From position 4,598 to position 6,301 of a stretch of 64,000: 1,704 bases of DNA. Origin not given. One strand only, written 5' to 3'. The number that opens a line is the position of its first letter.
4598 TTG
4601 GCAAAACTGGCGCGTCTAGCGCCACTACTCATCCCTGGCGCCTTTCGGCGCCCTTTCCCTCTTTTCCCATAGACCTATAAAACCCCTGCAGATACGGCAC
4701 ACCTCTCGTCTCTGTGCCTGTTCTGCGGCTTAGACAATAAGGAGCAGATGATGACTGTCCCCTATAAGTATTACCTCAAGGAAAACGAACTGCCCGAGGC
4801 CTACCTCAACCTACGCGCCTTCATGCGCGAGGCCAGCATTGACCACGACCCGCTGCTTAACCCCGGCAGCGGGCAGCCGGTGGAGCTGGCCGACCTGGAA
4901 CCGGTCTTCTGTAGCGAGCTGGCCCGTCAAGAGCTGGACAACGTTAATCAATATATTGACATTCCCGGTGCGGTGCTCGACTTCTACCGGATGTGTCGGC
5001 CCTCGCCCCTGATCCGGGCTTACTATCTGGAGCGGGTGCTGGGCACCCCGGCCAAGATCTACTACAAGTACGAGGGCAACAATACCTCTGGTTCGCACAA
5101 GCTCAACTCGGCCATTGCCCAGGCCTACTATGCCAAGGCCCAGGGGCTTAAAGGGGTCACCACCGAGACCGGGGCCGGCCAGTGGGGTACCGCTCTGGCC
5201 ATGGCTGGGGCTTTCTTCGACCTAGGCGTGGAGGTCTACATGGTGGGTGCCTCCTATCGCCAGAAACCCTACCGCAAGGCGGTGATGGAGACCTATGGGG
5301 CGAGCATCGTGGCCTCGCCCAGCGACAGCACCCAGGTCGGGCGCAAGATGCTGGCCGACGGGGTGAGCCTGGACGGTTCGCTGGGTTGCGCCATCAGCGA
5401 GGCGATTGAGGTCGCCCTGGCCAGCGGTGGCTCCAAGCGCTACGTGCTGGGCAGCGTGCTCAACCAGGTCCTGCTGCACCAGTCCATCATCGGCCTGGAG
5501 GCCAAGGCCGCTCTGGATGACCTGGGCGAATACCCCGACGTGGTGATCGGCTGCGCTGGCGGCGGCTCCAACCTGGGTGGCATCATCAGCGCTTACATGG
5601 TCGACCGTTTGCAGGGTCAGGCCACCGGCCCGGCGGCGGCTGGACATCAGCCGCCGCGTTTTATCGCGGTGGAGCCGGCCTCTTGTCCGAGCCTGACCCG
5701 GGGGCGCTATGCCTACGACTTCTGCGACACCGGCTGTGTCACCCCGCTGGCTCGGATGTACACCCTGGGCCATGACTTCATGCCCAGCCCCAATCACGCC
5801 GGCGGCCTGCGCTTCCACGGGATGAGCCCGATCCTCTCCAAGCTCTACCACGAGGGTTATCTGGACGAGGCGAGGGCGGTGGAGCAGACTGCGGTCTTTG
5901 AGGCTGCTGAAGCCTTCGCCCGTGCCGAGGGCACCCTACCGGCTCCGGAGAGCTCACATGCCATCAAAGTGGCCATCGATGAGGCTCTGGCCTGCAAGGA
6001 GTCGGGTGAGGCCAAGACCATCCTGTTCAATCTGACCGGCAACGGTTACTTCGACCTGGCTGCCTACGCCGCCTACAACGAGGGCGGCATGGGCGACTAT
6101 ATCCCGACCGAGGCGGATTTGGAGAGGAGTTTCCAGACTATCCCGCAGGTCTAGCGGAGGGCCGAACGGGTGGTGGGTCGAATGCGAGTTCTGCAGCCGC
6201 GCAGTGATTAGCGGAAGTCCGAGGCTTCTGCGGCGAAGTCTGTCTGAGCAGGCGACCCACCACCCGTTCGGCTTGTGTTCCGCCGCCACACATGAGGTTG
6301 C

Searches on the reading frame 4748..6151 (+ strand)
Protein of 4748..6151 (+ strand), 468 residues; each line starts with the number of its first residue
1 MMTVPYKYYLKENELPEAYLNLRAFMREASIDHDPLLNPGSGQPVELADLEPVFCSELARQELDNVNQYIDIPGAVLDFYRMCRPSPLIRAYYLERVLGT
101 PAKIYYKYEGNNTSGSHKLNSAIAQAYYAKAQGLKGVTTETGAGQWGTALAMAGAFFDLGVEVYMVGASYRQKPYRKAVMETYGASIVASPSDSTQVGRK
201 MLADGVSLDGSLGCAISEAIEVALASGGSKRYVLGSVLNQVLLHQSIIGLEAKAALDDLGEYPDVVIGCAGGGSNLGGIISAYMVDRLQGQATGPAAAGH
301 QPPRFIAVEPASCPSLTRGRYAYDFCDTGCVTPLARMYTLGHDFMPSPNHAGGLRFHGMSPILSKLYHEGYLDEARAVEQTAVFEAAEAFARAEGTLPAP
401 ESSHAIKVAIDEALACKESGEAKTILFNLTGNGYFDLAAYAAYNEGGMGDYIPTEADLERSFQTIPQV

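Call 7: search_protein_families(library=ncbifam, proteins=[window:4748-6151:+])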
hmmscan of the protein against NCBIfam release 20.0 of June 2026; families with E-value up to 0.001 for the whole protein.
window:4748-6151:+ (468 aa): 17 families
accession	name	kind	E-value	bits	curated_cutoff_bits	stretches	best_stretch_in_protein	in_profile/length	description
NF009057.0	PRK12391.1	equivalog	4.4e-186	618.7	366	1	6-458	4-440/441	TrpB-like pyridoxal phosphate-dependent enzyme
TIGR01415.1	trpB_rel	hypoth_equivalog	2.8e-163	543.5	518.85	1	16-445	2-417/419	TrpB-like pyridoxal phosphate-dependent enzyme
TIGR00263.1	trpB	equivalog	2e-40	139.1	392.45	1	83-439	48-380/385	tryptophan synthase subunit beta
NF010376.0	PRK13803.1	equivalog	9.6e-39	133.7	819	1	83-445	258-596/600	bifunctional phosphoribosylanthranilate isomerase/tryptophan synthase subunit beta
NF010375.0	PRK13802.1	equivalog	2.7e-27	95.2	1386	1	82-439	323-668/695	bifunctional indole-3-glycerol phosphate synthase/tryptophan synthase subunit beta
NF004996.0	PRK06381.1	equivalog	1.3e-13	50.7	266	1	85-192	15-117/319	threonine synthase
NF008735.0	PRK11761.1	equivalog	1.1e-10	41.3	413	1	86-203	13-128/296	cysteine synthase CysM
TIGR01138.1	cysM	equivalog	2.1e-09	37.3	394.2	1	96-203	16-124/290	cysteine synthase B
NF040741.1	ornith_OrtB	equivalog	6.9e-08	31.4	550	1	99-160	79-139/464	2-amino-4-oxopentanoate thiolase subunit OrtB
TIGR01136.1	cysKM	subfamily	1.1e-07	31.5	344.15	1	96-198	15-117/299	cysteine synthase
NF006050.0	PRK08197.1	equivalog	1.2e-06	27.6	303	0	86-187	81-177/406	threonine synthase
NF005147.0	PRK06608.1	equivalog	1.3e-06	27.5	380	1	80-189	19-124/339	serine/threonine dehydratase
NF005292.0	PRK06815.1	equivalog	1.4e-06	27.6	371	1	81-197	17-128/320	threonine/serine dehydratase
TIGR01139.1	cysK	equivalog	4.1e-06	26.3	350.95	1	94-198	13-117/298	cysteine synthase A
TIGR03945.1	PLP_SbnA_fam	equivalog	6.3e-06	25.5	349.95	1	94-188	13-108/304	2,3-diaminopropionate biosynthesis protein SbnA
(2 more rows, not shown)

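Call 8: find_related_loci(query=window:4748-6151:+, collection=genome_contigs, flank=3000)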
Query window:4748-6151:+ (468 aa) in genome_contigs; peptide patterns used: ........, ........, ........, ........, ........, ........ (x = any residue, [..] = any of these).
600 stretches matched a pattern (row limit reached: there are more); 592 encode a relative of the query (tblastn E <= 1e-3); the best 80 are kept; 80 distinct loci.
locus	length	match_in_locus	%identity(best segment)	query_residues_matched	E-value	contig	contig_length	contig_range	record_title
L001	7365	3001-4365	70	1-468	0e+0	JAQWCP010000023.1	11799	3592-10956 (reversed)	MAG: Oscillospiraceae bacterium isolate STF2_30 NODE_15821_length_11799_cov_2.854095_Sandtown_F2, whole genome shotgun s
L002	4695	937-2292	72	4-468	0e+0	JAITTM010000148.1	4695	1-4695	MAG: Coriobacteriales bacterium isolate Rs511_bin70 k119_1520719, whole genome shotgun sequence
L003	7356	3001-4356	69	4-468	0e+0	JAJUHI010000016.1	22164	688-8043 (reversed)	MAG: Sporobacter termitidis isolate bin60 k141_17158_length_22164_cov_102.7438, whole genome shotgun sequence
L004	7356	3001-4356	70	4-468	0e+0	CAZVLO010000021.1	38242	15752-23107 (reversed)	MAG TPA_asm: uncultured Papillibacter sp. isolate SRP239243_co1_361 genome assembly, contig: NODE_1372_length_38242_cov_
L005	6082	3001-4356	70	4-468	0e+0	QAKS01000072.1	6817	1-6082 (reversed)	MAG: Clostridiales bacterium isolate CIM:MAG 1314 contig_158225, whole genome shotgun sequence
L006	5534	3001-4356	69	4-468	0e+0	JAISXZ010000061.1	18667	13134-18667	MAG: Eubacteriales Family XIII. Incertae Sedis bacterium isolate Nc350_bin202 k119_105002, whole genome shotgun sequence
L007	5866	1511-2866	68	4-468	0e+0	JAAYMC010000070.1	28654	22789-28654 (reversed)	MAG: Clostridiales bacterium isolate AS20ysBPTH_149 61583_AS20, whole genome shotgun sequence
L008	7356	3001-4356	68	4-468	0e+0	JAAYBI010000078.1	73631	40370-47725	MAG: Clostridiaceae bacterium isolate AS06rmzACSIP_271 405204_AS06, whole genome shotgun sequence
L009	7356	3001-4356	68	4-468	0e+0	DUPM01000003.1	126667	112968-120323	MAG TPA_asm: Clostridiaceae bacterium isolate AS08sgBPME_309 3787_AS08, whole genome shotgun sequence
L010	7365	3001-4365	66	1-468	0e+0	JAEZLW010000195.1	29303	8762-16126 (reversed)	MAG: Bacillota bacterium isolate OH_CDB_87 k127_2621367, whole genome shotgun sequence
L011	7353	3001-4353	68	4-468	0e+0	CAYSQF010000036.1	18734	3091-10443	MAG TPA_asm: uncultured Acutalibacter sp. isolate SRP222994_co1_21 genome assembly, contig: NODE_6102_length_18734_cov_7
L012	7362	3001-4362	66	1-468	0e+0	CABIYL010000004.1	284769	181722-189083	Clostridiales bacterium isolate MGYG-HGUT-00071 genome assembly, contig: .14207_7_56.4, whole genome shotgun sequence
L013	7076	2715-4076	66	1-468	0e+0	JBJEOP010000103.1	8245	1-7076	MAG: Acutalibacteraceae bacterium isolate LOHA31_bin.016 NODE_4165_length_8245_cov_6.746764, whole genome shotgun sequen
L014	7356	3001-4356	66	4-468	0e+0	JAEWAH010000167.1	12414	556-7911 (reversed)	MAG: Bacillota bacterium isolate OH_PBB_200 k127_1792001, whole genome shotgun sequence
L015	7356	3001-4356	67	4-468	0e+0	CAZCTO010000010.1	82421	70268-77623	MAG TPA_asm: uncultured Oscillospiraceae bacterium isolate SRP263991_co7_835 genome assembly, contig: NODE_202_length_82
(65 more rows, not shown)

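Call 13: find_encoding_contigs(protein=window:4748-6151:+, flank=3000, max_places=10)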
Protein window:4748-6151:+ (468 aa): no gene with exactly this product is on record in the collection.

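Call 14: find_homologous_proteins(query=window:4748-6151:+, max_evalue=1e-100)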
Query window:4748-6151:+ (468 aa): 8000 proteins with E <= 1e-100 among 8000 candidates; the best 120 are listed.
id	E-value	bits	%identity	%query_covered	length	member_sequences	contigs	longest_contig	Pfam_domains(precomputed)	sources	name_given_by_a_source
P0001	5.2e-234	795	76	99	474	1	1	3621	PF00291.32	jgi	jgi:tryptophan synthase beta chain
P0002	3.0e-223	760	73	99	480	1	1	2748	PF00291.32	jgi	jgi:tryptophan synthase beta chain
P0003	1.8e-221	754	72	100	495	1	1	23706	PF00291.32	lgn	-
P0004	1.5e-219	748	72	99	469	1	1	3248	PF00291.32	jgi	jgi:tryptophan synthase beta chain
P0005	2.0e-219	747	72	99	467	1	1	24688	PF00291.32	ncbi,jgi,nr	ncbi:MAG: TrpB-like pyridoxal phosphate-dependent enzyme [Coriobacteriales bacterium]|jgi:tryptophan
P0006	2.6e-219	747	72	99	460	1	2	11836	PF00291.32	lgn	-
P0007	1.7e-218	744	72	100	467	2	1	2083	PF00291.32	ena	-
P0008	2.2e-218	744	72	99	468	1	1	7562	PF00291.32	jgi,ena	-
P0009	8.6e-218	742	73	100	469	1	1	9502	PF00291.32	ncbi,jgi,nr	ncbi:MAG: TrpB-like pyridoxal phosphate-dependent enzyme [Coriobacteriales bacterium]|jgi:tryptophan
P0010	3.6e-217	740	71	99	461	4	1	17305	PF00291.32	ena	-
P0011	1.5e-216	738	72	99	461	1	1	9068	PF00291.32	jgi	-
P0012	4.1e-216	736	72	100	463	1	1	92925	PF00291.32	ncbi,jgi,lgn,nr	ncbi:MAG: TrpB-like pyridoxal phosphate-dependent enzyme [Coriobacteriales bacterium]|jgi:tryptophan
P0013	5.9e-216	736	71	100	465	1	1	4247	PF00291.32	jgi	jgi:tryptophan synthase beta chain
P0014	7.6e-216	736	72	99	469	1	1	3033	PF00291.32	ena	-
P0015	1.2e-215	735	72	99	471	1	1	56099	PF00291.32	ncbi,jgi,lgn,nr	ncbi:MAG: TrpB-like pyridoxal phosphate-dependent enzyme [Coriobacteriales bacterium]|jgi:tryptophan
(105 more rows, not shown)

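Call 15: find_related_loci(query=window:4748-6151:+, collection=metagenome_contigs, flank=2500)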
Query window:4748-6151:+ (468 aa) in metagenome_contigs; peptide patterns used: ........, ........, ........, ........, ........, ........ (x = any residue, [..] = any of these).
600 stretches matched a pattern (row limit reached: there are more); 583 encode a relative of the query (tblastn E <= 1e-3); the best 80 are kept; 80 distinct loci.
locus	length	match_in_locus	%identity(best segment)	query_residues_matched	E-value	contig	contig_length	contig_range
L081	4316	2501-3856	68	4-468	0e+0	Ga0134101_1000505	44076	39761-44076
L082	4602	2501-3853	67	4-468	0e+0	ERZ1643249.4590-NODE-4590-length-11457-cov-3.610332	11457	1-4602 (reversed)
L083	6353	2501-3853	67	4-468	0e+0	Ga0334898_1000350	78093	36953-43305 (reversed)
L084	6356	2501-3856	68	4-468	0e+0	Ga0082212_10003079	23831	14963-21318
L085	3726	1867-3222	66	4-468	0e+0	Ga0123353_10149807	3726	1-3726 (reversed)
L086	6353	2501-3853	67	4-468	0e+0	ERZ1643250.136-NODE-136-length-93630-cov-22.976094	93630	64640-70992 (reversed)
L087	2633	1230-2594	67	1-468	0e+0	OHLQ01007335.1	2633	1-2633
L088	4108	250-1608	68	3-468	0e+0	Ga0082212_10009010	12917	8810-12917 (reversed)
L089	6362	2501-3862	68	2-468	0e+0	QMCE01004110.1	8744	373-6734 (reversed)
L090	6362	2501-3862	66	1-467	0e+0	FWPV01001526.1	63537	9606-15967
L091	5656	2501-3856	67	4-468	0e+0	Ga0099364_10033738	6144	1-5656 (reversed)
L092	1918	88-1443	68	4-468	0e+0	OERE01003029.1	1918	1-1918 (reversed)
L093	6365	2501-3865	66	1-468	0e+0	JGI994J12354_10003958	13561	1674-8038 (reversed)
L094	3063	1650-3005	66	4-468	0e+0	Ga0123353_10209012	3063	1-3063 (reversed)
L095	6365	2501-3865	67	1-468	0e+0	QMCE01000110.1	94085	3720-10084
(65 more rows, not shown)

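Call 17: find_encoding_contigs(protein=P0001, flank=3000, max_places=3)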
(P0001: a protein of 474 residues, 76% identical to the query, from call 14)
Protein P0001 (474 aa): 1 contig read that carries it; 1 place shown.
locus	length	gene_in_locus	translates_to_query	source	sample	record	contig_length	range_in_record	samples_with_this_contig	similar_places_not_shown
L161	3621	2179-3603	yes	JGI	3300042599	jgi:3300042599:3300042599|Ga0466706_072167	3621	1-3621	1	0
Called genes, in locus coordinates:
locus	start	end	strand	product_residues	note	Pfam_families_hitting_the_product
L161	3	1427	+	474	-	?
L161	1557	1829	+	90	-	PF00196:GerE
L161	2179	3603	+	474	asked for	PF00291:PALP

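Call 18: find_encoding_contigs(protein=P0002, flank=3000, max_places=3)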
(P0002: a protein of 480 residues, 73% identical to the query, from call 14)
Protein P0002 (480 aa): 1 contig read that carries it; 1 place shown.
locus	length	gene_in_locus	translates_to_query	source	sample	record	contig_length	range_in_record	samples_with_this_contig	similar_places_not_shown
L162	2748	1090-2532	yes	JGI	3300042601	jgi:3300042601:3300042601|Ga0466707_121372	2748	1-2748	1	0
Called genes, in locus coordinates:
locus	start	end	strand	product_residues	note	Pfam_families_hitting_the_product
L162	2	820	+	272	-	?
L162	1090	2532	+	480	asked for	PF00291:PALP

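Call 19: find_encoding_contigs(protein=P0003, flank=3000, max_places=3)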
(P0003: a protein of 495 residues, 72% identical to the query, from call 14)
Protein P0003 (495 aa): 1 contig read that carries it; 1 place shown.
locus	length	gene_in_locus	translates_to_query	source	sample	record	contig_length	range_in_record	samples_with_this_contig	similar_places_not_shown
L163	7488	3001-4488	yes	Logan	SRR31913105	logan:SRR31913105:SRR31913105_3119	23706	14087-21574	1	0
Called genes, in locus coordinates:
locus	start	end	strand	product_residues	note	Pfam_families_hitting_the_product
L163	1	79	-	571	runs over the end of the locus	-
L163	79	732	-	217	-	PF02021:UPF0102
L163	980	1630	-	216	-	PF01351:RNase_HII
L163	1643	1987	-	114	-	PF01245:Ribosomal_L19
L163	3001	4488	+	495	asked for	PF00291:PALP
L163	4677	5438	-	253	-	PF01209:Ubie_methyltran, PF13489:Methyltransf_23, PF05175:MTS (weak), PF02390:Methyltransf_4 (weak), PF13847:Methyltransf_31, PF08241:Methyltransf_11, PF08242:Methyltransf_12, PF13649:Methyltransf_25, +1 more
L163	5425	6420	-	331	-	PF01040:UbiA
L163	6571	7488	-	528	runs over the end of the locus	PF00389:2-Hacid_dh, PF02826:2-Hacid_dh_C, PF19304:PGDH_inter, PF01842:ACT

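Call 20: find_encoding_contigs(protein=P0004, flank=3000, max_places=3)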
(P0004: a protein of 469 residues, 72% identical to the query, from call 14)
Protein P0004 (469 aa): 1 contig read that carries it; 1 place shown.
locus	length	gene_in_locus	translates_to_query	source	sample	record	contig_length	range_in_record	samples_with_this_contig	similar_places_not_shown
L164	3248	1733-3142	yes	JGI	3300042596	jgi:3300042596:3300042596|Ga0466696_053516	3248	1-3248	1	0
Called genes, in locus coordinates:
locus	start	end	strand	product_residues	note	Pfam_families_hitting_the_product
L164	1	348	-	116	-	?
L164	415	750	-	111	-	-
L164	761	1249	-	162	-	PF02534:T4SS-DNA_transf, PF12696:TraG-D_C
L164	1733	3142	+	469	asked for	PF00291:PALP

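Call 44: find_encoding_contigs(protein=P0005, flank=1500, max_places=2)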
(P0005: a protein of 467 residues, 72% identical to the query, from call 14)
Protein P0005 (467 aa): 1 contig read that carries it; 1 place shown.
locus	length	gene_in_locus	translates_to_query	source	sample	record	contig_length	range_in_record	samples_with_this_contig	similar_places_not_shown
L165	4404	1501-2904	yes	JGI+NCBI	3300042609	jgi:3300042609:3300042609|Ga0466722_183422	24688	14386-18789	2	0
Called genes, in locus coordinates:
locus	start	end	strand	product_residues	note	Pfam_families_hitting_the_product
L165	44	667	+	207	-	PF00406:ADK, PF13207:AAA_17, PF13671:AAA_33, PF17213:Hydin_ADK (faint)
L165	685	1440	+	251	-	PF00557:Peptidase_M24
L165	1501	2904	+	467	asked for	PF00291:PALP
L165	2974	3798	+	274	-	PF23023:Anti-Pycsar_Apyc1, PF00753:Lactamase_B, PF12706:Lactamase_B_2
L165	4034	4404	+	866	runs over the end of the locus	PF04879:Molybdop_Fe4S4, PF00384:Molybdopterin, PF01568:Molydop_binding, PF17780:OCRE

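Call 45: find_encoding_contigs(protein=P0006, flank=1500, max_places=2)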
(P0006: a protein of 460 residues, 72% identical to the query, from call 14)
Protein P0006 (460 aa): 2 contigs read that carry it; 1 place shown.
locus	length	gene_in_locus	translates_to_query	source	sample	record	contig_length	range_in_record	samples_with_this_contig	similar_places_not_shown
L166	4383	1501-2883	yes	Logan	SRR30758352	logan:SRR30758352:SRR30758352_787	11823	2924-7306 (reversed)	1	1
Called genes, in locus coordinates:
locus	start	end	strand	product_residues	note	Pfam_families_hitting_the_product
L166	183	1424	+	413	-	PF01594:AI-2E_transport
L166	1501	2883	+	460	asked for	PF00291:PALP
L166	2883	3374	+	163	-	PF13302:Acetyltransf_3, PF00583:Acetyltransf_1, PF13673:Acetyltransf_10, PF13508:Acetyltransf_7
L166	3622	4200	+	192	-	-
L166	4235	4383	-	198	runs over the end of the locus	PF13346:ABC2_membrane_5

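Call 46: find_encoding_contigs(protein=P0008, flank=1500, max_places=2)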
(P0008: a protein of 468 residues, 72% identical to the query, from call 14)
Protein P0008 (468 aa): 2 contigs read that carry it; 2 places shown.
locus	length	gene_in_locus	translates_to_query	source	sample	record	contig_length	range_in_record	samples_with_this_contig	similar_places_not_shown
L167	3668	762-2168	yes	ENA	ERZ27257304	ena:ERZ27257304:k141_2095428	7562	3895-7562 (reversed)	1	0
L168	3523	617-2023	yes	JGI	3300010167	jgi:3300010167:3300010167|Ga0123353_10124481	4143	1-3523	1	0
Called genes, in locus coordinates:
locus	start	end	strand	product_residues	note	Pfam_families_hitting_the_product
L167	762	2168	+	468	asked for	PF00291:PALP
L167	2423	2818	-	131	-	PF01209:Ubie_methyltran, PF08241:Methyltransf_11, PF13489:Methyltransf_23 (weak), PF13649:Methyltransf_25 (weak), PF13847:Methyltransf_31 (faint)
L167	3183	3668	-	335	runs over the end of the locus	PF01040:UbiA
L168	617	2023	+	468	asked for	PF00291:PALP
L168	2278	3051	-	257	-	PF01209:Ubie_methyltran, PF13489:Methyltransf_23, PF05175:MTS (weak), PF13847:Methyltransf_31, PF08241:Methyltransf_11, PF08242:Methyltransf_12, PF13649:Methyltransf_25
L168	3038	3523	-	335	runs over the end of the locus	PF01040:UbiA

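Call 47: find_encoding_contigs(protein=P0009, flank=1500, max_places=2)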
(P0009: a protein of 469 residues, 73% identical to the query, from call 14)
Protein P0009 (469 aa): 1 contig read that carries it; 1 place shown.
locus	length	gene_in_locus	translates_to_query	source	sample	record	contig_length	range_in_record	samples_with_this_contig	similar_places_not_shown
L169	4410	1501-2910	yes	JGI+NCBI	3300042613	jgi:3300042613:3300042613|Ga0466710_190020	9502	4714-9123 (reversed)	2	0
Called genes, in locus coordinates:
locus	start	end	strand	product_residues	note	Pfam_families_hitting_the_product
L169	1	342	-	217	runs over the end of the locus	PF01351:RNase_HII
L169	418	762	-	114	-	PF01245:Ribosomal_L19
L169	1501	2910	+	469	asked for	PF00291:PALP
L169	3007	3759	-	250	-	PF01209:Ubie_methyltran, PF13489:Methyltransf_23, PF05175:MTS, PF13847:Methyltransf_31, PF02390:Methyltransf_4 (faint), PF08241:Methyltransf_11, PF08242:Methyltransf_12, PF13649:Methyltransf_25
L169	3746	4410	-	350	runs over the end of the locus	PF01040:UbiA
